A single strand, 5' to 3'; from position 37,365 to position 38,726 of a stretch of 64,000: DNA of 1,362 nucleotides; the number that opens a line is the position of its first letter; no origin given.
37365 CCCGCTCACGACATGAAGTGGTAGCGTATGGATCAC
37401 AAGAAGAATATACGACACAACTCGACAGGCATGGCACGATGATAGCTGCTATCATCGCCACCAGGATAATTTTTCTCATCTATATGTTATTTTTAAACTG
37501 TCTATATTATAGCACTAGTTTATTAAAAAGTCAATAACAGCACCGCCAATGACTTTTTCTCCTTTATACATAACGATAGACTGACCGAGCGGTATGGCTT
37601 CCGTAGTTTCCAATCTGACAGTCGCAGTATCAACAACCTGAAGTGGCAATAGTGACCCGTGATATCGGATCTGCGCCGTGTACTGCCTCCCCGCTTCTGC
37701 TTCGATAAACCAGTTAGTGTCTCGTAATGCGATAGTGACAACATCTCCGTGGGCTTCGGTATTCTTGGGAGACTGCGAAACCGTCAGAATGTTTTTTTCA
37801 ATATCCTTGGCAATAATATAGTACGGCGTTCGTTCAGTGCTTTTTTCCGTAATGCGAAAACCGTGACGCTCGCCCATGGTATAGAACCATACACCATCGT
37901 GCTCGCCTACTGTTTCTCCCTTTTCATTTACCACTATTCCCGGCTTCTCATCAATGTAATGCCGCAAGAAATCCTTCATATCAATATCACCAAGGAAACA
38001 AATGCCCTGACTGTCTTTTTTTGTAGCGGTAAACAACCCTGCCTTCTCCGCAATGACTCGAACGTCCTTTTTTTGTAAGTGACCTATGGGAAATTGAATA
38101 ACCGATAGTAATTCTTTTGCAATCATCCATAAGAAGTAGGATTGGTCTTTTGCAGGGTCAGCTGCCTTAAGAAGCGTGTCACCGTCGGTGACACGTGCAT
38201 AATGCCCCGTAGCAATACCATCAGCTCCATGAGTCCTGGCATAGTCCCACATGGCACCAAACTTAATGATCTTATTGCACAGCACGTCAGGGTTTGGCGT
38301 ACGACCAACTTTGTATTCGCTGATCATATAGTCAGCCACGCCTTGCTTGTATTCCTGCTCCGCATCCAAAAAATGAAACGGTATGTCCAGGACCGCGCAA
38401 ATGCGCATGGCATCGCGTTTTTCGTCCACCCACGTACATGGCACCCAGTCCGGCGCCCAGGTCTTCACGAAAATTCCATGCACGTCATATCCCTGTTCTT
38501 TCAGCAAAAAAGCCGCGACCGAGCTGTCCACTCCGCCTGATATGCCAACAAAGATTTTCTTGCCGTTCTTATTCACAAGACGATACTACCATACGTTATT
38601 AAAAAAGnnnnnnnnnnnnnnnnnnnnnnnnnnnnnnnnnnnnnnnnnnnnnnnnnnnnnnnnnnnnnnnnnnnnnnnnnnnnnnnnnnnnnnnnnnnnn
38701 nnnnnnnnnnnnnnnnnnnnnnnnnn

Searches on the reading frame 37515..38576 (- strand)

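Call 49: search_protein_families(library=pfam, proteins=[window:37515-38576:-], max_evalue=0.001)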
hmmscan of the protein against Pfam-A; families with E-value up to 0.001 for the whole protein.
window:37515-38576:- (353 aa): 4 families
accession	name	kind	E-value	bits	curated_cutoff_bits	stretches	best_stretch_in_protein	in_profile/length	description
PF03054.22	tRNA_Me_trans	-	1.3e-70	237.6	20.6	1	6-196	1-201/202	tRNA methyl transferase HUP domain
PF20259.3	tRNA_Me_trans_M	-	2.7e-20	72.1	27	1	201-268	1-66/66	tRNA methyl transferase PRC-barrel domain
PF20258.4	tRNA_Me_trans_C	-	5.9e-08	33.4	20.6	1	281-348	3-77/77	Aminomethyltransferase beta-barrel domain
PF02540.23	NAD_synthase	-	0.00079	19.1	21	0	4-28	17-41/242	NAD synthase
